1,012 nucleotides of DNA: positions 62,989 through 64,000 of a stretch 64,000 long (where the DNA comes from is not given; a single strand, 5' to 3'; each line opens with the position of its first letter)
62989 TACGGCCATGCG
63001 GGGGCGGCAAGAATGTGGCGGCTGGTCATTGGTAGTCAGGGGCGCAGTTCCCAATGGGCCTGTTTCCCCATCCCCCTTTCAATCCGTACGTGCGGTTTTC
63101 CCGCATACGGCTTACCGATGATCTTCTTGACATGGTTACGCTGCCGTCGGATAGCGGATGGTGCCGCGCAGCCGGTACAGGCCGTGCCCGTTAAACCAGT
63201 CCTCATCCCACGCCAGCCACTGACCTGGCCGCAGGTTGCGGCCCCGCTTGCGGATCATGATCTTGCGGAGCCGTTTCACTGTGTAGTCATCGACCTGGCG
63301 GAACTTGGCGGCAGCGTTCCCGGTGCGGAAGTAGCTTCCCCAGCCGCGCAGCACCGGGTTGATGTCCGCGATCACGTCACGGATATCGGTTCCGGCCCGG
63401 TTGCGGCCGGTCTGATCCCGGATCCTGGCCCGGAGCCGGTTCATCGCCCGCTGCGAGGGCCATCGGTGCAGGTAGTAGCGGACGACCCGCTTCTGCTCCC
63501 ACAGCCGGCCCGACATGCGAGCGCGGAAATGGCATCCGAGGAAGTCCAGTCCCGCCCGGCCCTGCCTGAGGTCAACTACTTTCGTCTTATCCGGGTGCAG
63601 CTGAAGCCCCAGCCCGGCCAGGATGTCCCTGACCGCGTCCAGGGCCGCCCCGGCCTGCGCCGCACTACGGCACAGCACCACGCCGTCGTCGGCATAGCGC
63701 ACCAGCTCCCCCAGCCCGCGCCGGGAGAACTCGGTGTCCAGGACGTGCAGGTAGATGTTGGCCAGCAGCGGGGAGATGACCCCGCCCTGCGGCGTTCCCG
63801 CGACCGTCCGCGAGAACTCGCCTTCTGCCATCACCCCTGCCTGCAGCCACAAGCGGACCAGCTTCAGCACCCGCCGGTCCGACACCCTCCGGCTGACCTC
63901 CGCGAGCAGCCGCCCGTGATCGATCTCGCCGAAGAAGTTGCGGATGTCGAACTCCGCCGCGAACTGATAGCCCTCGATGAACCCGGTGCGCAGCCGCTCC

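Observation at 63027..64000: Group II intron whose 3' end abuts the start codon of the essential metG gene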

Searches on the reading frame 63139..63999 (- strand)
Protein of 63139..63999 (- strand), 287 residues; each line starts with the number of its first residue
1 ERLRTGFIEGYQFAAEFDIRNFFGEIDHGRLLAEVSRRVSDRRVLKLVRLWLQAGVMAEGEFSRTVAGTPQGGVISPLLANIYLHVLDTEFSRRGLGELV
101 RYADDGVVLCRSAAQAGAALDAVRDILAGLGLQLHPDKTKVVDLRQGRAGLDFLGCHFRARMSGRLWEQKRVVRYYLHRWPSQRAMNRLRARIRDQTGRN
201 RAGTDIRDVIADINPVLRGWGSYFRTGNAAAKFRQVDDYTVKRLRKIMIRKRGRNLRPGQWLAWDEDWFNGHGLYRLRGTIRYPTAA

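Call 10: search_protein_families(library=pfam, proteins=[window:63139-63999:-])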
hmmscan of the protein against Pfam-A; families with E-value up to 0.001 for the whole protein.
window:63139-63999:- (287 aa): 3 families
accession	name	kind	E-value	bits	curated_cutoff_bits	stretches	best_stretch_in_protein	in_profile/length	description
PF00078.32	RVT_1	-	4.2e-22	79.3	29.6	1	10-157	66-204/205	Reverse transcriptase (RNA-dependent DNA polymerase)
PF08388.16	GIIM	-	1.2e-16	60.9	23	1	187-254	2-69/80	Group II intron, maturase-specific domain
PF00680.25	RdRP_1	-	2e-05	24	23.9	1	99-165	334-397/450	Viral RNA-dependent RNA polymerase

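Call 12: find_homologous_proteins(query=window:63139-63999:-, max_evalue=1e-20)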
Query window:63139-63999:- (287 aa): 7997 proteins with E <= 1e-20 among 8000 candidates; the best 120 are listed.
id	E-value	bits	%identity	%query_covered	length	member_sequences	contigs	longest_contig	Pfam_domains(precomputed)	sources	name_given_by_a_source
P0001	1.4e-166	571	89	100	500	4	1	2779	PF00078.33,PF08388.17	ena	-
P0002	1.9e-166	571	87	100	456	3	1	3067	PF00078.33,PF08388.17,PF00680.26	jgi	jgi:RNA-directed DNA polymerase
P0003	7.1e-166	569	88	100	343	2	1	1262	PF00078.33,PF08388.17,PF00680.26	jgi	jgi:RNA-directed DNA polymerase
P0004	7.6e-164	562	86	100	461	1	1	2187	PF00078.33,PF08388.17,PF00680.26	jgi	jgi:RNA-directed DNA polymerase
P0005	2.0e-163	561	86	100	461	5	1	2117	PF00078.33,PF08388.17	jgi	jgi:RNA-directed DNA polymerase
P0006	1.1e-162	558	87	100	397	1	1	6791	PF00078.33,PF08388.17,PF00680.26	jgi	-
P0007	5.1e-162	556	85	100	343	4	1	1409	PF00078.33,PF08388.17,PF00680.26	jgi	jgi:RNA-directed DNA polymerase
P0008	5.7e-162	556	86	100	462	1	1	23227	PF00078.33,PF08388.17,PF00680.26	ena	-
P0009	6.1e-162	556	87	100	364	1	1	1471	PF00078.33,PF08388.17,PF00680.26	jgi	jgi:RNA-directed DNA polymerase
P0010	6.7e-162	556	86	100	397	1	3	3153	PF00078.33,PF08388.17,PF00680.26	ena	-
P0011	1.7e-161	554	85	100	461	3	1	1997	PF00078.33,PF08388.17,PF00680.26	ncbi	ncbi:MAG: group II intron reverse transcriptase/maturase [Mycobacterium sp.]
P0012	1.7e-161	554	86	100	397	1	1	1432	PF00078.33,PF08388.17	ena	-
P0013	1.7e-161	554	86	100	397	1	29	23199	PF00078.33,PF08388.17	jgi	jgi:RNA-directed DNA polymerase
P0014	2.6e-161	554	84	100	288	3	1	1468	PF00078.33,PF08388.17,PF00680.26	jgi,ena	-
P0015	3.2e-161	554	85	100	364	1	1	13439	PF00078.33,PF08388.17,PF00680.26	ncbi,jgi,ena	-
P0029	1.7e-159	548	84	100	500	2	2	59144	PF00078.33,PF08388.17,PF00680.26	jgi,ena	jgi:RNA-directed DNA polymerase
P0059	4.4e-158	543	83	100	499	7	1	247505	PF00078.33,PF08388.17,PF00680.26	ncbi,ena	-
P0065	8.5e-158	542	84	100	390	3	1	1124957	PF00078.33,PF08388.17,PF00680.26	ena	-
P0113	1.9e-155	535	83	100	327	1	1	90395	PF00078.33,PF08388.17,PF00680.26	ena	-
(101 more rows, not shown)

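Call 14: find_encoding_contigs(protein=P0001, flank=3000, max_places=3)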
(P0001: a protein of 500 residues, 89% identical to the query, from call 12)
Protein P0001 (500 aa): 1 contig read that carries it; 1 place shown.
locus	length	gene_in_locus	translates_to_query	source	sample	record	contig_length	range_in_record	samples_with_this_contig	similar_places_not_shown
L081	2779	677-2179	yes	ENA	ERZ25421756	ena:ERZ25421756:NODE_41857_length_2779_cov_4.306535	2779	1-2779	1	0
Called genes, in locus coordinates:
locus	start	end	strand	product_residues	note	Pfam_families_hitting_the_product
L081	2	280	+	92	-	?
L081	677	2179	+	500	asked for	PF00078:RVT_1, PF08388:GIIM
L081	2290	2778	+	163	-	?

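Call 15: find_encoding_contigs(protein=P0013, flank=3000, max_places=10)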
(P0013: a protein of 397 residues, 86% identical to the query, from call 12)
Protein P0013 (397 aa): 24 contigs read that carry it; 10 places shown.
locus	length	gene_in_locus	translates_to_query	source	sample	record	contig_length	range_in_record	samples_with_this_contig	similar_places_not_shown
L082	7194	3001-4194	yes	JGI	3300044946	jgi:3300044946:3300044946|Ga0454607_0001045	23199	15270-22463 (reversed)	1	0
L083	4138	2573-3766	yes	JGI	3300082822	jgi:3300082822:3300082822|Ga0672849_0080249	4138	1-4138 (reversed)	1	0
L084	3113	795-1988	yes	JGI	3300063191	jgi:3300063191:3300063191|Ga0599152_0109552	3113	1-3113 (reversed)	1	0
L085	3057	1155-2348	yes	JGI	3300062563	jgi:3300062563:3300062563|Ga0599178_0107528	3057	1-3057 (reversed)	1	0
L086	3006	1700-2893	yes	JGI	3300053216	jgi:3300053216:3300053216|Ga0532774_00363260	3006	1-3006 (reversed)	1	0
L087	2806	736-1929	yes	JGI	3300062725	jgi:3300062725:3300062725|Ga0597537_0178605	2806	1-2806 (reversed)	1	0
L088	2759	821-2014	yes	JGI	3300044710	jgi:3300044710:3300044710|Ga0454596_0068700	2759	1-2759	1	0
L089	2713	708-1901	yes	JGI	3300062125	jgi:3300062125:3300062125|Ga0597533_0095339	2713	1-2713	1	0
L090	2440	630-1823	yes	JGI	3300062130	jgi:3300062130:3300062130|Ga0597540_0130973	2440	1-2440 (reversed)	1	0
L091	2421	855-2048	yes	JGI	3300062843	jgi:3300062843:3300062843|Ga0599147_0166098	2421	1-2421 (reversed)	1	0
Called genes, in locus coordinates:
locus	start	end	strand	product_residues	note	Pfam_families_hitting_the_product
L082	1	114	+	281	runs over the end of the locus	PF04909:Amidohydro_2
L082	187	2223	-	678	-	PF11288:DUF3089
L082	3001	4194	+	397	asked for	PF00078:RVT_1, PF08388:GIIM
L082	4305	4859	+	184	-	-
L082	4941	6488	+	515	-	-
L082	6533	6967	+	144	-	PF00376:MerR, PF13411:MerR_1, PF09278:MerR-DNA-bind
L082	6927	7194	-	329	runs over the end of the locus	PF00248:Aldo_ket_red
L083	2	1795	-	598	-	?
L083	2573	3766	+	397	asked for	PF00078:RVT_1, PF08388:GIIM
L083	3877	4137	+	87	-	?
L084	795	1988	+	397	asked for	PF00078:RVT_1, PF08388:GIIM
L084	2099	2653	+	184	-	-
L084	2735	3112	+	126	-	?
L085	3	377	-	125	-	?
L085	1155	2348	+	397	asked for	PF00078:RVT_1, PF08388:GIIM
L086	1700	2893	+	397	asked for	PF00078:RVT_1, PF08388:GIIM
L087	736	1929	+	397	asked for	PF00078:RVT_1, PF08388:GIIM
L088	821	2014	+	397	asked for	PF00078:RVT_1, PF08388:GIIM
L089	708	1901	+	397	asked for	PF00078:RVT_1, PF08388:GIIM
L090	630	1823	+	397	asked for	PF00078:RVT_1, PF08388:GIIM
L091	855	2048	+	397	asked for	PF00078:RVT_1, PF08388:GIIM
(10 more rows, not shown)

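Call 16: find_encoding_contigs(protein=P0029, flank=3000, max_places=4)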
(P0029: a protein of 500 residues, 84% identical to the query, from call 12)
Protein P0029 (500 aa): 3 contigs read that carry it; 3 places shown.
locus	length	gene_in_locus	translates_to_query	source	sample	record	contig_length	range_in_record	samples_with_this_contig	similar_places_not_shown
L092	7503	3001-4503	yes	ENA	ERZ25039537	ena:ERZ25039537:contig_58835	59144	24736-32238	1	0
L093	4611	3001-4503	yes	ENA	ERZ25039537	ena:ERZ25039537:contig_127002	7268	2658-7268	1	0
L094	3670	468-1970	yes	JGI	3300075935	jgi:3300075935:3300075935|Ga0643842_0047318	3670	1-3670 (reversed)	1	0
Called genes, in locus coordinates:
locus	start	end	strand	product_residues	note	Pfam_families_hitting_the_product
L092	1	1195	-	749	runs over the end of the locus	PF13384:HTH_23 (faint), PF13518:HTH_28 (weak), PF04545:Sigma70_r4 (weak), PF21804:Transposase_29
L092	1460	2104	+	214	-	PF13613:HTH_Tnp_4 (weak), PF13359:DDE_Tnp_4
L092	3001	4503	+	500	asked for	PF00078:RVT_1, PF00680:RdRP_1 (weak), PF08388:GIIM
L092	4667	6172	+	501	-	PF21783:YNCE, PF01436:NHL (faint), PF02239:Cytochrom_D1 (faint), PF08450:SGL (faint), PF22494:choice_anch_I (faint), PF10282:Lactonase (weak), PF24684:Vgb_lyase (weak), PF01833:TIG, +3 more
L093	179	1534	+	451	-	PF22422:MGH1-like_GH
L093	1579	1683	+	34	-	-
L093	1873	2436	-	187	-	-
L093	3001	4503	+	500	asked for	PF00078:RVT_1, PF00680:RdRP_1 (weak), PF08388:GIIM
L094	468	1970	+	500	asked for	PF00078:RVT_1, PF00680:RdRP_1 (weak), PF08388:GIIM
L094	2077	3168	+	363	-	PF01926:MMR_HSR1, PF02421:FeoB_N, PF06071:YchF-GTPase_C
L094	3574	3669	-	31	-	?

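Call 17: find_encoding_contigs(protein=P0059, flank=3000, max_places=4)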
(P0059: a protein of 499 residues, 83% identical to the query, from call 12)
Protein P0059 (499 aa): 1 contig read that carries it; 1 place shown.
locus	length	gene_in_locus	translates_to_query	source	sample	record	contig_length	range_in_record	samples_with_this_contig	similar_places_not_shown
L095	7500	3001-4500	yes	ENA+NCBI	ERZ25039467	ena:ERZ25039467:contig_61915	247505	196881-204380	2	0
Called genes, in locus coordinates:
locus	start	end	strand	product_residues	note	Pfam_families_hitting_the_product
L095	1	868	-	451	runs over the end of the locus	PF05221:AdoHcyase, PF07991:KARI_N (faint), PF02826:2-Hacid_dh_C (weak), PF00670:AdoHcyase_NAD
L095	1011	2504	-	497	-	PF04244:DPRP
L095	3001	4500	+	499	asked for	PF00078:RVT_1, PF00680:RdRP_1 (weak), PF08388:GIIM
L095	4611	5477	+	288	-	PF00583:Acetyltransf_1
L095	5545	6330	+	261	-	PF00106:adh_short, PF13561:adh_short_C2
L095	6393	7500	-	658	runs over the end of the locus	PF00009:GTP_EFTU, PF22042:EF-G_D2 (weak), PF14492:EFG_III, PF03764:EFG_IV, PF00679:EFG_C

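Call 23: find_related_loci(query=P0001, collection=metagenome_contigs, flank=1500)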
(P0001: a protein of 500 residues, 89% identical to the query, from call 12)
Query P0001 (500 aa) in metagenome_contigs; peptide patterns used: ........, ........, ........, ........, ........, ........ (x = any residue, [..] = any of these).
561 stretches matched a pattern; 452 encode a relative of the query (tblastn E <= 1e-3); the best 80 are kept; 80 distinct loci.
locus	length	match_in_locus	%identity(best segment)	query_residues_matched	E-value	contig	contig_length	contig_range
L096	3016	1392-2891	88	1-500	0e+0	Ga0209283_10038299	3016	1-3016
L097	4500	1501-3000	88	1-500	0e+0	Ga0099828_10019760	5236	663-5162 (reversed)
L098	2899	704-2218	88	1-500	0e+0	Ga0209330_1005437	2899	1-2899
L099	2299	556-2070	85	1-500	0e+0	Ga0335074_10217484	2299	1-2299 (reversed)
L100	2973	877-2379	88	1-500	0e+0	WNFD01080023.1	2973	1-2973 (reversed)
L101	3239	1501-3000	86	1-500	0e+0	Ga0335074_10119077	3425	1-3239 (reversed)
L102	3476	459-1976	84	1-500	0e+0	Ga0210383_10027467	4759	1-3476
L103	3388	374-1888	85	1-500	0e+0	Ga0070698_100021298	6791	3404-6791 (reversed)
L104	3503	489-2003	85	1-500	0e+0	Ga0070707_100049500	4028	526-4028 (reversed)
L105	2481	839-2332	86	1-500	0e+0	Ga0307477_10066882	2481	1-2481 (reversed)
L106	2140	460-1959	85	1-500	0e+0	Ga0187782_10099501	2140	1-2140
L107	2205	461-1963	84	1-500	0e+0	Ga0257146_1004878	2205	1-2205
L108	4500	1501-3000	84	1-500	0e+0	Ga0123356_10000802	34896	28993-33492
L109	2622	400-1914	85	1-500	0e+0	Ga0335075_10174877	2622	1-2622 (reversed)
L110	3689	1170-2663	85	1-500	0e+0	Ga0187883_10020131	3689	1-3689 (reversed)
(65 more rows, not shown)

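Call 36: search_protein_families(library=ncbifam, proteins=[P0001])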
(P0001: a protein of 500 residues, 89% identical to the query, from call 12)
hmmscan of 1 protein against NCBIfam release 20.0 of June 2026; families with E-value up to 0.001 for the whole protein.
P0001 (500 aa): 6 families
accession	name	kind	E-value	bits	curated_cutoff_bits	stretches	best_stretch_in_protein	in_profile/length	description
TIGR04416.1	group_II_RT_mat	equivalog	1.8e-122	408.9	300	1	102-464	2-352/353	group II intron reverse transcriptase/maturase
NF041747.1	Drt3a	equivalog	3.2e-15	56.4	200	1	227-377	113-268/412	antiviral reverse transcriptase Drt3a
NF038233.2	retron_St85_RT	exception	4e-12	46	235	1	157-349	27-207/289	retron St85 family RNA-directed DNA polymerase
NF041746.1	Drt2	equivalog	6.5e-12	45.3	390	1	278-372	220-322/416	antiviral reverse transcriptase Drt2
NF041749.1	Drt4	equivalog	4.2e-07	29.3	450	1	220-357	134-269/489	antiviral reverse transcriptase Drt4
NF042941.1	Retron_TIR_antiphage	equivalog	8.5e-07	28.1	600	1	157-319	31-180/464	TIR domain-containing anti-phage reverse transcriptase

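Call 37: search_solved_structures(query=P0001, max_evalue=0.00001)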
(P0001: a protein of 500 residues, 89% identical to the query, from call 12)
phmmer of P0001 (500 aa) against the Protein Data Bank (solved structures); distinct sequences matched with E-value up to 0.00001: 12.
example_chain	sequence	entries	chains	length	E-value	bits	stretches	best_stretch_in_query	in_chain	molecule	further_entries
6ar1_A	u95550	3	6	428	1.8e-64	221.5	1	93-460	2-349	GsI-IIC RT | Trt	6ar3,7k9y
7uim_D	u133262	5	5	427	1.6e-61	211.7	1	94-461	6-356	Group II intron reverse transcriptase/maturase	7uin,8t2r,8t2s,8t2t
5hhj_A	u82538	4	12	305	1.3e-56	195.6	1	89-379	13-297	Retron-type reverse transcriptase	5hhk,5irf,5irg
5hhl_A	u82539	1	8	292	1.7e-56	195.2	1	94-372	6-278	Retron-type reverse transcriptase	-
6me0_C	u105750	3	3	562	6e-44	153.8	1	67-460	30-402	Maturase reverse transcriptase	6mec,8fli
5g2x_C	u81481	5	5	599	4.1e-41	144.4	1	78-302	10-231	GROUP II INTRON-ENCODED PROTEIN LTRA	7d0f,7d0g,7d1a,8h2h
7kft_D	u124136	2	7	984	1.2e-27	100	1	144-373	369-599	Cas6-RT-Cas1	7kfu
9d5x_A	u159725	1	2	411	8.5e-21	77.4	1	93-461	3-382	Group II intron-like 4 reverse transcriptase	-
9d4s_A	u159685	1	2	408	1e-20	77.2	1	94-461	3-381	Group II intron-like 4 reverse transcriptase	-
8ub7_A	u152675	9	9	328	5.1e-13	51.7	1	113-368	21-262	Reverse transcriptase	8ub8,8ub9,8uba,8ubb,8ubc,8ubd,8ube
9ioa_A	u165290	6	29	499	5.7e-13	51.6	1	144-358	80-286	RNA-dependent DNA polymerase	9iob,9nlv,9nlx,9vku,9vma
8bgj_A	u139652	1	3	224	6.9e-11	44.7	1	189-352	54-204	RNA-directed DNA polymerase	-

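Call 72: find_encoding_contigs(protein=P0065, flank=3000, max_places=3)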
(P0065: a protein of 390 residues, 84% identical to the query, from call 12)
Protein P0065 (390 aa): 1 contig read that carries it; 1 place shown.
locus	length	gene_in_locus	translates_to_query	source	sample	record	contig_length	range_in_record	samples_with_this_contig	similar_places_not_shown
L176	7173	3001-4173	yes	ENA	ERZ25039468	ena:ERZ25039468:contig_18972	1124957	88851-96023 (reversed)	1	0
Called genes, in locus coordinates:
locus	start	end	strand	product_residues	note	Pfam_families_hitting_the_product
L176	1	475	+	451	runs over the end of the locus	PF01547:SBP_bac_1, PF13416:SBP_bac_8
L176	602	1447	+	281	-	PF00528:BPD_transp_1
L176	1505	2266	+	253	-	PF00528:BPD_transp_1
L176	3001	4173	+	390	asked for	PF00078:RVT_1, PF00680:RdRP_1 (weak), PF08388:GIIM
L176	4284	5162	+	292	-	PF00296:Bac_luciferase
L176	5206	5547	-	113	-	PF08818:DUF1801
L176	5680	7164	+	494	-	PF04185:Phosphoesterase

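Call 73: find_encoding_contigs(protein=P0113, flank=3000, max_places=3)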
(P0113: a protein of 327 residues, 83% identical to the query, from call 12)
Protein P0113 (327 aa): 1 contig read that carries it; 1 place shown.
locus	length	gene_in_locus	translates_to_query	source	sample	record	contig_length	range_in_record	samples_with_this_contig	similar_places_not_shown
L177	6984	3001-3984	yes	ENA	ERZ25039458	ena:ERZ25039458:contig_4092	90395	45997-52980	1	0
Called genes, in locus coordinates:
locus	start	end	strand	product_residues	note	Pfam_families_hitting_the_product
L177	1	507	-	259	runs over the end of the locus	PF00106:adh_short, PF08659:KR, PF13561:adh_short_C2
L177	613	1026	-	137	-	PF00571:CBS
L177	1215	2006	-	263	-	PF00459:Inositol_P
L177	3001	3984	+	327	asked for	PF00078:RVT_1, PF00680:RdRP_1 (weak), PF08388:GIIM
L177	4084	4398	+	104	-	PF00248:Aldo_ket_red (weak)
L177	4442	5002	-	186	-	-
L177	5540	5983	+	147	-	-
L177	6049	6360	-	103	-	-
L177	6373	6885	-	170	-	-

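Call 74: find_encoding_contigs(protein=P0008, flank=3000, max_places=3)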
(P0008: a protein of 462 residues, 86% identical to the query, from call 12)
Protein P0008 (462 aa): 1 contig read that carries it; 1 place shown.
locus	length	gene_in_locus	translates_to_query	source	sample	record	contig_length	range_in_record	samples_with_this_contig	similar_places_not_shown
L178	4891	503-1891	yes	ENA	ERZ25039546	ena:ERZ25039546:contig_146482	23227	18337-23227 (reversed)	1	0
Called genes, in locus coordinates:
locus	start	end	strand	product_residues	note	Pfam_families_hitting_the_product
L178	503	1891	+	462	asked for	PF00078:RVT_1, PF00680:RdRP_1 (weak), PF08388:GIIM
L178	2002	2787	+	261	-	PF00497:SBP_bac_3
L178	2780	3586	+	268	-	PF07690:MFS_1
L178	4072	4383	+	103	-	-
